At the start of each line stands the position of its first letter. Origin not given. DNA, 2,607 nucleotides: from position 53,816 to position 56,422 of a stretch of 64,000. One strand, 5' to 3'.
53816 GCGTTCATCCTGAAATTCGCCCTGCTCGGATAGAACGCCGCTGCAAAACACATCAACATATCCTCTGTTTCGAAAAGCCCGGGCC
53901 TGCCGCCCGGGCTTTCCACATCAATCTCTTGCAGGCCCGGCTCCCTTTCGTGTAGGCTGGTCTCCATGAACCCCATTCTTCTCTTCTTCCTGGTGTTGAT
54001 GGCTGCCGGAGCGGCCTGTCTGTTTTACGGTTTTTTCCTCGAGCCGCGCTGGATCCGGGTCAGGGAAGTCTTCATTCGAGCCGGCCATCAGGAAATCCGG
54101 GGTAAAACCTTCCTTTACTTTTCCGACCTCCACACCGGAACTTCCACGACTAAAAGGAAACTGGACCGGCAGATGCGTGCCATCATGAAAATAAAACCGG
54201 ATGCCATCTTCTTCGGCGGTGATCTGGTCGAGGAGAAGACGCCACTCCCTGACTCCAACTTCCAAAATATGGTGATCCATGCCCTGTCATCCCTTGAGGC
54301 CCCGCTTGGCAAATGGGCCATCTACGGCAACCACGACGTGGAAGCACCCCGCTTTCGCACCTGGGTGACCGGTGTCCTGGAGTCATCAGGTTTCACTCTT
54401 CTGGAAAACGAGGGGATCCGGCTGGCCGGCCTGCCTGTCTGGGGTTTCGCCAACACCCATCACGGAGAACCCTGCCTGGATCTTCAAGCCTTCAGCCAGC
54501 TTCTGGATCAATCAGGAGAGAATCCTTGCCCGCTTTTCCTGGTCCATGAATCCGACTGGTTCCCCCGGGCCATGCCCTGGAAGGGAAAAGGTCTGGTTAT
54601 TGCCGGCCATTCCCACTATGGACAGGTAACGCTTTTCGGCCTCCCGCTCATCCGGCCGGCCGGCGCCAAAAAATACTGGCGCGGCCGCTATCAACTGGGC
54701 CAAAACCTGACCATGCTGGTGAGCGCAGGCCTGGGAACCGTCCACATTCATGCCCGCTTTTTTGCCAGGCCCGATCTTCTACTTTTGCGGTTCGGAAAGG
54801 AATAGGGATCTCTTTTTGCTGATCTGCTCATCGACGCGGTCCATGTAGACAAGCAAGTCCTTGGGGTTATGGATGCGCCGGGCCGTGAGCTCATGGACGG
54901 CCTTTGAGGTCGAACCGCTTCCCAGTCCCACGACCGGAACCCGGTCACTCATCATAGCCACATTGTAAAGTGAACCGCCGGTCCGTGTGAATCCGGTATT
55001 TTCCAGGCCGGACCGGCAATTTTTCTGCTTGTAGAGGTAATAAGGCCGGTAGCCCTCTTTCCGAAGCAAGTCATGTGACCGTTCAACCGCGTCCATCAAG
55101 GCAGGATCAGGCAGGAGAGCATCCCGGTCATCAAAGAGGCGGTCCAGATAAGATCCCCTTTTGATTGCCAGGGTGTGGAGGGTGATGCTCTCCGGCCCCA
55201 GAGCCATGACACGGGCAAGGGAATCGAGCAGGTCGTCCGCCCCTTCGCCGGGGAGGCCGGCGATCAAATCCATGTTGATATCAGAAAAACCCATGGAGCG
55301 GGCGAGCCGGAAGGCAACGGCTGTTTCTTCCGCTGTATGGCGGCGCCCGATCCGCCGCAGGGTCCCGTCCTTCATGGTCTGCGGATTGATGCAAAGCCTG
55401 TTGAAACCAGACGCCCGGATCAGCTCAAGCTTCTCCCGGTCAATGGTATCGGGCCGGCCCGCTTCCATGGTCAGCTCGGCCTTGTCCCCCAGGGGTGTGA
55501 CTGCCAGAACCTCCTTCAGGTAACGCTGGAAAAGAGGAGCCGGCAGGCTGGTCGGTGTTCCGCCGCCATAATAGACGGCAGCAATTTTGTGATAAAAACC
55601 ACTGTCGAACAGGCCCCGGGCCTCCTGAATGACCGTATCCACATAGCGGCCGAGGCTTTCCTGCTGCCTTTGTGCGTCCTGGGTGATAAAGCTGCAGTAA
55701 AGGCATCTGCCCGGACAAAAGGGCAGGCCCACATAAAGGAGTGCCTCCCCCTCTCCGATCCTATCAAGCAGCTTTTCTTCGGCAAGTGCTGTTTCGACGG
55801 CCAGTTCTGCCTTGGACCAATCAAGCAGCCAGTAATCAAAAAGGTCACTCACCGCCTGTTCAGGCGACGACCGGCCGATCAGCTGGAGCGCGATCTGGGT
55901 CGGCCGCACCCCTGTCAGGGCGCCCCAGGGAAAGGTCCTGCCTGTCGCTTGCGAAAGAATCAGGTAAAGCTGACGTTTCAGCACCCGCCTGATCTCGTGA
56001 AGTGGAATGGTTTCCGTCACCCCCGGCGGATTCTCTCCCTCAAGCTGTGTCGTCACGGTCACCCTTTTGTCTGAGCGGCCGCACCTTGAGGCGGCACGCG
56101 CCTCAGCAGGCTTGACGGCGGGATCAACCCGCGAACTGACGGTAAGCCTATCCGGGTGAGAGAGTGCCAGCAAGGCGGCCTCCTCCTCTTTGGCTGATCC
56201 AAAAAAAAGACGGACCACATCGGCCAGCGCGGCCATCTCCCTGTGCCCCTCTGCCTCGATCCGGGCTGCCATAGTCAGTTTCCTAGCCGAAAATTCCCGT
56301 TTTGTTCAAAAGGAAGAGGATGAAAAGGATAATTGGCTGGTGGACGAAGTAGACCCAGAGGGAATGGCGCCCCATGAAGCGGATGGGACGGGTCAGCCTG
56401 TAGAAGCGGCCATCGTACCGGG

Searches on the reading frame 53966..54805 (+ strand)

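Call 72: search_protein_families(library=pfam, proteins=[window:53966-54805:+], max_evalue=0.00001)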
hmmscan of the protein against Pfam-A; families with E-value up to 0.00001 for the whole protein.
window:53966-54805:+ (279 aa): 1 family
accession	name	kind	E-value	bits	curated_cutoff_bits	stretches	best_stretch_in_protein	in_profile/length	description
PF00149.33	Metallophos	-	8e-08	33.4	21.5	1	48-217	2-189/191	Calcineurin-like phosphoesterase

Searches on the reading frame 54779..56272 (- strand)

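Call 72: search_protein_families(library=pfam, proteins=[window:54779-56272:-], max_evalue=0.00001)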
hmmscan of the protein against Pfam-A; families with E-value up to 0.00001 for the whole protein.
window:54779-56272:- (497 aa): 1 family
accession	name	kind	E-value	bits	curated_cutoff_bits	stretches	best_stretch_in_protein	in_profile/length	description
PF04055.27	Radical_SAM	-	1.2e-20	74.8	29.5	1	183-352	4-163/166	Radical SAM superfamily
